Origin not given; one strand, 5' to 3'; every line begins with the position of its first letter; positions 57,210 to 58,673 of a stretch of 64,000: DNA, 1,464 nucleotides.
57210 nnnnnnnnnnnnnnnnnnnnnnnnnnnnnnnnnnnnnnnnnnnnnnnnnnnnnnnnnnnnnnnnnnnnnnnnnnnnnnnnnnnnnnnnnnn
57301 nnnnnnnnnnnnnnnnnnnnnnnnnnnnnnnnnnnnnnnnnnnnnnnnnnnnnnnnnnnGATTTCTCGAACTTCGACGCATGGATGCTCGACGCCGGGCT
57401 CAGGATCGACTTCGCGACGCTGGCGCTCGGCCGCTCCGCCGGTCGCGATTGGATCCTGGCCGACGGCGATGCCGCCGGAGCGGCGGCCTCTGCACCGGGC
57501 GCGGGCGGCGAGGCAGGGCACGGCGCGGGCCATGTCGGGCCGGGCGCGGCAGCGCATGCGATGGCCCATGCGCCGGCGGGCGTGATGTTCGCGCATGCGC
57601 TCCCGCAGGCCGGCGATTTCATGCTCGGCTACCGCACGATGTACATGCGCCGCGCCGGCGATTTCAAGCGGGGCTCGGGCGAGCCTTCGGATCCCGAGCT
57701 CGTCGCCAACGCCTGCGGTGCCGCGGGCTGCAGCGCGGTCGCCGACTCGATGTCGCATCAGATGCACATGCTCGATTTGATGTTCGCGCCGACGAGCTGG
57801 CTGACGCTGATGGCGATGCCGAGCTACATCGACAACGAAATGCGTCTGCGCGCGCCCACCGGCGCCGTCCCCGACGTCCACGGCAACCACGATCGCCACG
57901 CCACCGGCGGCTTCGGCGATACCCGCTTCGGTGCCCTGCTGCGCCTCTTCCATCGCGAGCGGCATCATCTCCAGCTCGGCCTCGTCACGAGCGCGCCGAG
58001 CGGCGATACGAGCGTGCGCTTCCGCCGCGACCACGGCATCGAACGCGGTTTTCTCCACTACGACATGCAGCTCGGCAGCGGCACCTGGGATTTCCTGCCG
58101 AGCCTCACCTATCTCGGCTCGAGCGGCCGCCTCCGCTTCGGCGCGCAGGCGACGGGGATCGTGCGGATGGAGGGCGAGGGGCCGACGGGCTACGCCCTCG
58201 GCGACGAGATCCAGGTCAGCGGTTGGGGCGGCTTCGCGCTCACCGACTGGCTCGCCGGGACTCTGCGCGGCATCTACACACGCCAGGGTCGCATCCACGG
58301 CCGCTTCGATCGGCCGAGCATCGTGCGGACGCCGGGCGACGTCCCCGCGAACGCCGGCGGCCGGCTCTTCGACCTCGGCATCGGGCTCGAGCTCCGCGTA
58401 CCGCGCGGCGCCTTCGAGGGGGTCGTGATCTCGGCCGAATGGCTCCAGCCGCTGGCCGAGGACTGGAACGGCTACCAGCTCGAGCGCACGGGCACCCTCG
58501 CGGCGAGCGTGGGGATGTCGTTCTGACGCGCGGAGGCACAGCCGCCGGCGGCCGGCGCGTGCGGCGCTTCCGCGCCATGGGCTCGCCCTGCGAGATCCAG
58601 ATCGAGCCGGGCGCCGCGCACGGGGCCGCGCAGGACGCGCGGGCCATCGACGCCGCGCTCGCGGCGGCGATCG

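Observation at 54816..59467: TlpA - DUF4266 - DUF3570 - ApbE envelope module next to regBA, with an ApbE-type flavinylation motif inside the DUF3570 barrel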

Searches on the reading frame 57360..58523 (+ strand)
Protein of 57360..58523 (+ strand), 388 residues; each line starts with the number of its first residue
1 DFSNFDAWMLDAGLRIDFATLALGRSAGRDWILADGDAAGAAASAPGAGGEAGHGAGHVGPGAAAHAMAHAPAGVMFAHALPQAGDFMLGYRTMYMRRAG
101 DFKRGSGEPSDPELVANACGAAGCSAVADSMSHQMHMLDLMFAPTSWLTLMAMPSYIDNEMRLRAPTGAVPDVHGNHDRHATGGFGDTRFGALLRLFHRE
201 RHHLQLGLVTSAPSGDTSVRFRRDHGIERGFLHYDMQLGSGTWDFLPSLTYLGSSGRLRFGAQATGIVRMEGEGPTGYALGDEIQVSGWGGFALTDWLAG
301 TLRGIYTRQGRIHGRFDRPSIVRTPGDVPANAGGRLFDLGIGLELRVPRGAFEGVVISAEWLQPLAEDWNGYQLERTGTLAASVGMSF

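Call 9: search_protein_families(library=pfam, proteins=[window:57360-58523:+], max_evalue=10)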
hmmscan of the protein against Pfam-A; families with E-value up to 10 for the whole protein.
window:57360-58523:+ (388 aa): 0 families

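Call 10: search_protein_families(library=ncbifam, proteins=[window:57360-58523:+], max_evalue=1)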
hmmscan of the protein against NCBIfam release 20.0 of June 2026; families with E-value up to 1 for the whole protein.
window:57360-58523:+ (388 aa): 0 families

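Call 11: find_homologous_proteins(query=window:57462-58523:+, max_evalue=0.001)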
Query window:57462-58523:+ (354 aa): 384 proteins with E <= 0.001 among 8000 candidates; the best 120 are listed.
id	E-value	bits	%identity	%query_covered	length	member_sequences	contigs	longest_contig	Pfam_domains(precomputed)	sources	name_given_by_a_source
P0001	1.7e-182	625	82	92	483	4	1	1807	PF12094.15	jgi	jgi:Protein of unknown function (DUF3570)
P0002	2.1e-152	526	69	92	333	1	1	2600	PF13557.13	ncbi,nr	ncbi:hypothetical protein K2X89_17660, partial [Myxococcota bacterium]|nr:hypothetical protein [Myxo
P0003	3.4e-135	469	79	71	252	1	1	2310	-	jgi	-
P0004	1.8e-94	335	52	88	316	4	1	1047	-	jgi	jgi:hypothetical protein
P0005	3.0e-94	334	50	94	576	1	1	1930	PF12094.15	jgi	jgi:hypothetical protein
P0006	2.0e-91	325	46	92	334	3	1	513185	-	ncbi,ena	-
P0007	8.8e-91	323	47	88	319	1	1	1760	-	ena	-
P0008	1.7e-90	322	48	91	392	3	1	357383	-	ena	-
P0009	2.9e-90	321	51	88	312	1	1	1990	-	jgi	jgi:hypothetical protein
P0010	2.3e-89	318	47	94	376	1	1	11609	PF13557.13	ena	-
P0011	3.5e-89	318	47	91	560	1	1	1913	PF12094.15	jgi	jgi:hypothetical protein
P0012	8.6e-89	316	46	90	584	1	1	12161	PF12094.15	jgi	jgi:hypothetical protein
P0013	1.2e-88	316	46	89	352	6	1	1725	-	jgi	jgi:hypothetical protein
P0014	1.7e-88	315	47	90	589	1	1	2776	PF12094.15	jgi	jgi:hypothetical protein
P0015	1.8e-88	315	49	90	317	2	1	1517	-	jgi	jgi:hypothetical protein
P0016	1.4e-87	312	45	89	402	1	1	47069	-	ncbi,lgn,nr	ncbi:MAG: hypothetical protein PHY16_16490 [Methylobacter sp.]|nr:hypothetical protein [Methylobacte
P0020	3.2e-85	305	43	98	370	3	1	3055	PF13557.13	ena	-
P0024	8.0e-84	300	43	98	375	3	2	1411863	PF13557.13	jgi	jgi:Putative MetA-pathway of phenol degradation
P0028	4.3e-83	298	46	90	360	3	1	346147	PF13557.13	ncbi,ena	-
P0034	4.5e-82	294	42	98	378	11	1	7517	PF13557.13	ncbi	-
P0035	9.9e-82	293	46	85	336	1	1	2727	PF13557.13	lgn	-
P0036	1.6e-81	292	42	98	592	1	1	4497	PF12094.15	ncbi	ncbi:MAG: DUF3570 domain-containing protein [Candidatus Methylumidiphilus sp.]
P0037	1.7e-81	292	43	91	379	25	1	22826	PF13557.13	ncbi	-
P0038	1.9e-81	292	43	90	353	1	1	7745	PF13557.13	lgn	-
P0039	2.3e-81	292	42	100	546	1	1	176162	PF12094.15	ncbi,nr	ncbi:MAG: DUF3570 domain-containing protein [Methylococcaceae bacterium]|nr:DUF3570 domain-containin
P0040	2.5e-81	292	47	90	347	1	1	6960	PF13557.13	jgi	jgi:Putative MetA-pathway of phenol degradation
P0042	3.3e-81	291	42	99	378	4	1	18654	PF13557.13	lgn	-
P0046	7.3e-81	290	44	93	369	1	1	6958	PF13557.13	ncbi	-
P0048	2.1e-80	289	46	87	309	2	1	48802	PF13557.13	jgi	-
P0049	2.3e-80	289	42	90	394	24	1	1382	PF13557.13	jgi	jgi:hypothetical protein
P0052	3.6e-80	288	43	94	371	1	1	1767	PF13557.13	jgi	jgi:hypothetical protein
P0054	4.3e-80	288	44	94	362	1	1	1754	PF13557.13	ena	-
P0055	4.9e-80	288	42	94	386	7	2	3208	PF13557.13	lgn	-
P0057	7.2e-80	287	42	91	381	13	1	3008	PF13557.13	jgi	jgi:hypothetical protein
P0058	7.5e-80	287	45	90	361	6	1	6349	PF13557.13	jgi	jgi:hypothetical protein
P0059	8.6e-80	287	41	98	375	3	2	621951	PF13557.13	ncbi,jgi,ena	jgi:hypothetical protein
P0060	9.0e-80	287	43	90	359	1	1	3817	PF13557.13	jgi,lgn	jgi:hypothetical protein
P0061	9.9e-80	287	44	90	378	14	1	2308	PF13557.13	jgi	jgi:hypothetical protein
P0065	1.8e-79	286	43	90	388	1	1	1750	PF13557.13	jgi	jgi:hypothetical protein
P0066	2.2e-79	285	52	73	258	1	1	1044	PF13557.13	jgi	jgi:hypothetical protein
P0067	3.1e-79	285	44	92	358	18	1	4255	PF13557.13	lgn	-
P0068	3.3e-79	285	45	94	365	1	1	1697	PF13557.13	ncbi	ncbi:MAG: transporter [Methyloceanibacter sp.]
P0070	6.6e-79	284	41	97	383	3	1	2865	PF13557.13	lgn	-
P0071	6.7e-79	284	45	90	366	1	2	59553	PF13557.13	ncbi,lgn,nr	ncbi:MAG: transporter [Hyphomicrobium sp.]|nr:transporter [Hyphomicrobium sp.]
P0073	9.6e-79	283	44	90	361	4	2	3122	PF13557.13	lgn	-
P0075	1.5e-78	283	45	90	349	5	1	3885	PF13557.13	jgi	jgi:hypothetical protein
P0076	1.6e-78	283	45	90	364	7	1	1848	PF13557.13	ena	-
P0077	2.0e-78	282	43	94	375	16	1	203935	PF13557.13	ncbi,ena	-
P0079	2.3e-78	282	43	95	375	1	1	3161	PF13557.13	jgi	jgi:hypothetical protein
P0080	2.5e-78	282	44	93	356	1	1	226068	PF13557.13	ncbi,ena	-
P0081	2.6e-78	282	45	90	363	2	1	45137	PF13557.13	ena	-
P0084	4.5e-78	281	45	90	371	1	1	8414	PF13557.13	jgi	jgi:hypothetical protein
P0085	4.5e-78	281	45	90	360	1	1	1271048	PF13557.13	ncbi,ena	-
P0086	6.4e-78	281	44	90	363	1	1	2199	PF13557.13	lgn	-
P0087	7.0e-78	280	44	93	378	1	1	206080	PF13557.13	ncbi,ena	-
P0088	8.2e-78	280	44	94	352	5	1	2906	PF13557.13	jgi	jgi:hypothetical protein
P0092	1.5e-77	279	45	93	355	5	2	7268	PF13557.13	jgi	jgi:hypothetical protein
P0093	1.6e-77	279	41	99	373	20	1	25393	PF13557.13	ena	-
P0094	2.1e-77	279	45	90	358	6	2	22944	PF13557.13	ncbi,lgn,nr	ncbi:MAG TPA: transporter [Burkholderiales bacterium]|nr:transporter [Burkholderiales bacterium]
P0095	2.5e-77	279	45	90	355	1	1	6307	PF13557.13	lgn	-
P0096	2.8e-77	278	44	90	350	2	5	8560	PF13557.13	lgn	-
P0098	4.2e-77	278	45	88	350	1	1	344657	PF13557.13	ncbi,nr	ncbi:MAG: transporter [Hyphomicrobium sp.]|nr:transporter [Hyphomicrobium sp.]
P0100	4.4e-77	278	40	93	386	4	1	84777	PF13557.13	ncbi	-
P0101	5.9e-77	277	38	90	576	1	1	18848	PF12094.15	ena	-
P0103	9.4e-77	277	42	91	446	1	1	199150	PF12094.15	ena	-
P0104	1.4e-76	276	43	93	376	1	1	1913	PF13557.13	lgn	-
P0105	1.6e-76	276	44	91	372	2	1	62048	PF13557.13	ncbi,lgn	-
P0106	1.7e-76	276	42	93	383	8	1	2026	PF13557.13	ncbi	ncbi:MAG: transporter [Methyloceanibacter sp.]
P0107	1.8e-76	276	44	93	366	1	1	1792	PF13557.13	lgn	-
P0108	2.0e-76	276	40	99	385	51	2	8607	PF13557.13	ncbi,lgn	-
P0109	2.1e-76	276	47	97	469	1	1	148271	PF12094.15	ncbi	ncbi:MAG: DUF3570 domain-containing protein [Myxococcota bacterium]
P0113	4.8e-76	274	45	90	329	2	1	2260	PF13557.13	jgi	jgi:hypothetical protein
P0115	5.4e-76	274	41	99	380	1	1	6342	PF13557.13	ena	-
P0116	7.0e-76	274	45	90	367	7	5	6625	PF13557.13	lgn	-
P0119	1.8e-75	273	45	93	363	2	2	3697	PF13557.13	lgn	-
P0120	2.1e-75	272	44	90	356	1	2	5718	PF13557.13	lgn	-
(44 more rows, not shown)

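Call 12: search_protein_families(library=pfam, proteins=[P0039, P0012, P0109, P0103, P0101, P0036, P0006, P0024, P0016], max_evalue=0.01)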
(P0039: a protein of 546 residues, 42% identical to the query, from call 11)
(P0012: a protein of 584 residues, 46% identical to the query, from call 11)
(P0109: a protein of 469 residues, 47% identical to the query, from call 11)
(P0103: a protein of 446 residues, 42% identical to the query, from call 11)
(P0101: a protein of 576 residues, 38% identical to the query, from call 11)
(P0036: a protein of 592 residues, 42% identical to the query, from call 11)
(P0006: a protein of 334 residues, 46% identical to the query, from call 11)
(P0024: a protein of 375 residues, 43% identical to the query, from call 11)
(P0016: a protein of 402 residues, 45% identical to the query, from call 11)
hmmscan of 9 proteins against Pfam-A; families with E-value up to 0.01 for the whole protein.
P0039 (546 aa): 1 family
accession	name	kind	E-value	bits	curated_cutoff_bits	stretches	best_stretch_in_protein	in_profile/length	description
PF12094.14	DUF3570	-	3.1e-52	178.2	25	1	15-175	268-425/427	Protein of unknown function (DUF3570)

P0012 (584 aa): 1 family
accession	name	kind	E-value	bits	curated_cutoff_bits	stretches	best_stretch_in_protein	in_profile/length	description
PF12094.14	DUF3570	-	6.1e-61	206.9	25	1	1-218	232-426/427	Protein of unknown function (DUF3570)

P0109 (469 aa): 1 family
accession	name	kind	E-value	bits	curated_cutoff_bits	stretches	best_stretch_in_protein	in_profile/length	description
PF12094.14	DUF3570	-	3.1e-11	43.2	25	1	44-103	354-423/427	Protein of unknown function (DUF3570)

P0103 (446 aa): 1 family
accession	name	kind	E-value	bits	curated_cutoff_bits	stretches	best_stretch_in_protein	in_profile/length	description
PF12094.14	DUF3570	-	2.8e-16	59.8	25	1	17-80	353-426/427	Protein of unknown function (DUF3570)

P0101 (576 aa): 1 family
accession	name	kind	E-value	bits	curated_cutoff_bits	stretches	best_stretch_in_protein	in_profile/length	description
PF12094.14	DUF3570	-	7.6e-46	157.2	25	1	2-152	283-426/427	Protein of unknown function (DUF3570)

P0036 (592 aa): 1 family
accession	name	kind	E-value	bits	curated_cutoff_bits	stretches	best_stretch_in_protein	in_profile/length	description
PF12094.14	DUF3570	-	1.4e-60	205.7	25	1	1-221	232-426/427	Protein of unknown function (DUF3570)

P0006 (334 aa): 0 families

P0024 (375 aa): 1 family
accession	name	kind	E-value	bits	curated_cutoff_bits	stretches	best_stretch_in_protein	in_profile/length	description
PF13557.12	Phenol_MetA_deg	-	1.2e-11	45.5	22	1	170-346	63-240/242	Putative MetA-pathway of phenol degradation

P0016 (402 aa): 0 families

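Call 13: find_encoding_contigs(protein=P0039, flank=8000, max_places=3)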
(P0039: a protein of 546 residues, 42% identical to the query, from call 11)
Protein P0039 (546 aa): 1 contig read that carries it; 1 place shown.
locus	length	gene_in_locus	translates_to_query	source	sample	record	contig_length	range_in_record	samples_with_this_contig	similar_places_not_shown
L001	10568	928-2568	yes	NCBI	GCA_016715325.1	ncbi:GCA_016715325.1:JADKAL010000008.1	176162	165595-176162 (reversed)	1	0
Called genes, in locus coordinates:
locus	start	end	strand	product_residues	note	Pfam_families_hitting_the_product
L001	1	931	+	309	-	PF12094:DUF3570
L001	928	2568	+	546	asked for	PF12094:DUF3570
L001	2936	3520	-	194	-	-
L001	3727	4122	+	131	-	-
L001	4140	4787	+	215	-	PF10816:DUF2760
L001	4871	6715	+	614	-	PF00012:HSP70, PF06723:MreB_Mbl (weak)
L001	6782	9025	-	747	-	PF00403:HMA, PF00122:E1-E2_ATPase, PF00702:Hydrolase, PF08282:Hydrolase_3 (faint)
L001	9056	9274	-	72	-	PF00403:HMA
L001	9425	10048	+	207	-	PF04356:DUF489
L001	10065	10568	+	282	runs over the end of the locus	PF01218:Coprogen_oxidas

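Call 14: find_encoding_contigs(protein=P0024, flank=8000, max_places=3)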
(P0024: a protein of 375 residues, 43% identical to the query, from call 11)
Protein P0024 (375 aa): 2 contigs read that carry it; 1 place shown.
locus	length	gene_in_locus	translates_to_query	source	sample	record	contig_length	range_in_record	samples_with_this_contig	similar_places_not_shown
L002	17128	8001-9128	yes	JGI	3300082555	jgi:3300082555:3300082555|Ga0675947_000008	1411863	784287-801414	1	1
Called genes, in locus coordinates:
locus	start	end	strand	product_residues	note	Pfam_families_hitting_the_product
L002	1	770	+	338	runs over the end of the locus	PF01479:S4, PF00849:PseudoU_synth_2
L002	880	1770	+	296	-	PF00140:Sigma70_r1_2 (weak), PF04542:Sigma70_r2, PF04545:Sigma70_r4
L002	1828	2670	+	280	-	PF00561:Abhydrolase_1, PF12697:Abhydrolase_6, PF12146:Hydrolase_4 (weak)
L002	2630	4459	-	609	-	PF00999:Na_H_Exchanger, PF02254:TrkA_N, PF27452:KefB_C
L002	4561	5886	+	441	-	PF02417:Chromate_transp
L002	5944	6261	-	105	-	-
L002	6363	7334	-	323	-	PF01544:CorA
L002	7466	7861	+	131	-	-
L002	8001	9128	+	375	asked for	PF13557:Phenol_MetA_deg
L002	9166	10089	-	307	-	PF01464:SLT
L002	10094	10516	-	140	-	-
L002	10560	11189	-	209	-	PF00440:TetR_N, PF16859:TetR_C_11 (weak), PF16925:TetR_C_13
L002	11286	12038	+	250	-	PF00106:adh_short, PF08659:KR, PF23441:SDR (weak), PF01370:Epimerase (weak), PF13561:adh_short_C2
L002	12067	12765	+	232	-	PF02678:Pirin, PF07883:Cupin_2 (faint), PF17954:Pirin_C_2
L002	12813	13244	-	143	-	PF00892:EamA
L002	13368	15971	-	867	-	PF00989:PAS (weak), PF08448:PAS_4 (weak), PF13426:PAS_9, PF00512:HisKA, PF02518:HATPase_c, PF00072:Response_reg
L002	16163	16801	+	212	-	PF17784:Sulfotransfer_4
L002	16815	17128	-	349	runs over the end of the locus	PF00487:FA_desaturase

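Call 15: find_encoding_contigs(protein=P0006, flank=8000, max_places=3)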
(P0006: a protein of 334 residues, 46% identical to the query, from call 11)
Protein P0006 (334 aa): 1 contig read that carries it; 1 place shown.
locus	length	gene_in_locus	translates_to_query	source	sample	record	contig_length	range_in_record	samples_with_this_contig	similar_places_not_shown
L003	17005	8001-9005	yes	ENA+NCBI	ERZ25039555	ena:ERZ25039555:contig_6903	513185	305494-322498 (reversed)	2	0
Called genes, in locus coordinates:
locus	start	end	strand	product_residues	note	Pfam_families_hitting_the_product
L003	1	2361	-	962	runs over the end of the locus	PF03710:GlnE, PF08335:GlnD_UR_UTase, PF03710:GlnE, PF08335:GlnD_UR_UTase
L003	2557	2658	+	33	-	-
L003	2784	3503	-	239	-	-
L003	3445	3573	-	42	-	-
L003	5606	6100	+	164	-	PF00578:AhpC-TSA, PF08534:Redoxin, PF00085:Thioredoxin (weak), PF13905:Thioredoxin_8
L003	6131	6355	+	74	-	PF14086:DUF4266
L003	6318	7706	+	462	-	PF12094:DUF3570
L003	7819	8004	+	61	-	-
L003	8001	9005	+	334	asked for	-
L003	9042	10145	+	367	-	PF02424:ApbE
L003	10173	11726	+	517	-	-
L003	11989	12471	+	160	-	PF03860:Csp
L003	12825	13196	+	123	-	PF13466:STAS_2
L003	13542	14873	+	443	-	PF00285:Citrate_synt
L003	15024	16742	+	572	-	PF00515:TPR_1 (faint), PF14559:TPR_19 (weak)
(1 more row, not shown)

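Call 45: find_encoding_contigs(protein=P0085, flank=5000, max_places=2)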
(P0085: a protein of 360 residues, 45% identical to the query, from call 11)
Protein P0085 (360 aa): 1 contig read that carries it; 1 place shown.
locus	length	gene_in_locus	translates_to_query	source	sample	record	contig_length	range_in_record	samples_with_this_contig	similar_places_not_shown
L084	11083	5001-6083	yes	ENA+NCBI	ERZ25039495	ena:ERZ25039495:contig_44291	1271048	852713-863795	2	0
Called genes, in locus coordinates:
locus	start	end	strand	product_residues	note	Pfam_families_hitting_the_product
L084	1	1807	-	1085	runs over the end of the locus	-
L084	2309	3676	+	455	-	PF00672:HAMP, PF26769:HAMP_PhoQ (faint), PF07730:HisKA_3, PF02518:HATPase_c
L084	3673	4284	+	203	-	PF00072:Response_reg, PF00196:GerE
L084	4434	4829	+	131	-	-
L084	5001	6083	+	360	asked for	PF13557:Phenol_MetA_deg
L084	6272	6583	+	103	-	-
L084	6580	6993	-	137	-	PF00293:NUDIX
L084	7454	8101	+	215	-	-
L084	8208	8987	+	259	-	PF13085:Fer2_3, PF13183:Fer4_8, PF13237:Fer4_10, PF13534:Fer4_17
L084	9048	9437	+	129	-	PF00903:Glyoxalase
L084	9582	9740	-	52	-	-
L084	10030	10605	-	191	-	PF00583:Acetyltransf_1 (faint)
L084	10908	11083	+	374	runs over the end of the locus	PF03969:AFG1_ATPase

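Call 46: find_encoding_contigs(protein=P0098, flank=5000, max_places=2)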
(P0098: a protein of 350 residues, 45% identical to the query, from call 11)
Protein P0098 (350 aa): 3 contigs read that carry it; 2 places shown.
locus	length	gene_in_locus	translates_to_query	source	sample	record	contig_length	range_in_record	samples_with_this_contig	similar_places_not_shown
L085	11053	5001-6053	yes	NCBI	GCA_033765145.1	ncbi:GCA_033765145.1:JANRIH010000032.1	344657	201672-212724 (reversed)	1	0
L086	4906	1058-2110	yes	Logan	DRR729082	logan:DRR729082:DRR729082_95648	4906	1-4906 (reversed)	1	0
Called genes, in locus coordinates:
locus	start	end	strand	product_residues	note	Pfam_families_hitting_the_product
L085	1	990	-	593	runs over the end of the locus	-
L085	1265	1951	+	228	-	PF18306:LDcluster4, PF03641:Lysine_decarbox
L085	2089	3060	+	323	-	PF01435:Peptidase_M48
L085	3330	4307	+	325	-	PF03308:MeaB, PF13604:AAA_30 (faint), PF24883:NPHP3_N (faint), PF00009:GTP_EFTU (faint), PF02492:cobW (weak), PF03029:ATP_bind_1 (weak)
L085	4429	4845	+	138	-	-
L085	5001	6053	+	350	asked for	PF13557:Phenol_MetA_deg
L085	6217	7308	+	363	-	PF13557:Phenol_MetA_deg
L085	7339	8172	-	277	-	-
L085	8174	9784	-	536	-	PF00682:HMGL-like, PF22617:HCS_D2, PF08502:LeuA_dimer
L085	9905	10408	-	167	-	PF00583:Acetyltransf_1, PF13673:Acetyltransf_10, PF13508:Acetyltransf_7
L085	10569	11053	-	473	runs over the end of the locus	PF01406:tRNA-synt_1e, PF09334:tRNA-synt_1g (faint), PF09190:DALR_2 (weak), PF23493:CysS_C (weak)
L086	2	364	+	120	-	?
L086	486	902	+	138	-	-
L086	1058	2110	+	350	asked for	PF13557:Phenol_MetA_deg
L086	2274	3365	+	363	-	PF13557:Phenol_MetA_deg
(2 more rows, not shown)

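Call 47: find_encoding_contigs(protein=P0028, flank=5000, max_places=2)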
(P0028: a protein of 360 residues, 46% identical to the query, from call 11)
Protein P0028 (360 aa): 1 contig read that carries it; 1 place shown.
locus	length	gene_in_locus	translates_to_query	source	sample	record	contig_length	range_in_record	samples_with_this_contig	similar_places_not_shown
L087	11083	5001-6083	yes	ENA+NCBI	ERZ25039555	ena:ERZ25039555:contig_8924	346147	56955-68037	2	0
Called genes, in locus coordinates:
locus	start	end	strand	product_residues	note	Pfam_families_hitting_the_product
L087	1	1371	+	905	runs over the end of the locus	PF00561:Abhydrolase_1, PF12146:Hydrolase_4, PF12697:Abhydrolase_6, PF21211:FkbH_N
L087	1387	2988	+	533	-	-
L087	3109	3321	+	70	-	-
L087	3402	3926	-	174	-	PF01451:LMWPc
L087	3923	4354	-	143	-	PF01022:HTH_5 (weak), PF12840:HTH_20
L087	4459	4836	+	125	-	PF11162:DUF2946 (weak)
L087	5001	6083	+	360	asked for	PF13557:Phenol_MetA_deg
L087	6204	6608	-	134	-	-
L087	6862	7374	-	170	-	PF03860:Csp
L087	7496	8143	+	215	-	PF00440:TetR_N, PF13305:TetR_C_33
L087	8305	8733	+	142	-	PF11014:DUF2852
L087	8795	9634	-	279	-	PF04116:FA_hydroxylase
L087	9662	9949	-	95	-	-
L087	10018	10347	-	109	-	-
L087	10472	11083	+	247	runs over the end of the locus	PF00072:Response_reg, PF00486:Trans_reg_C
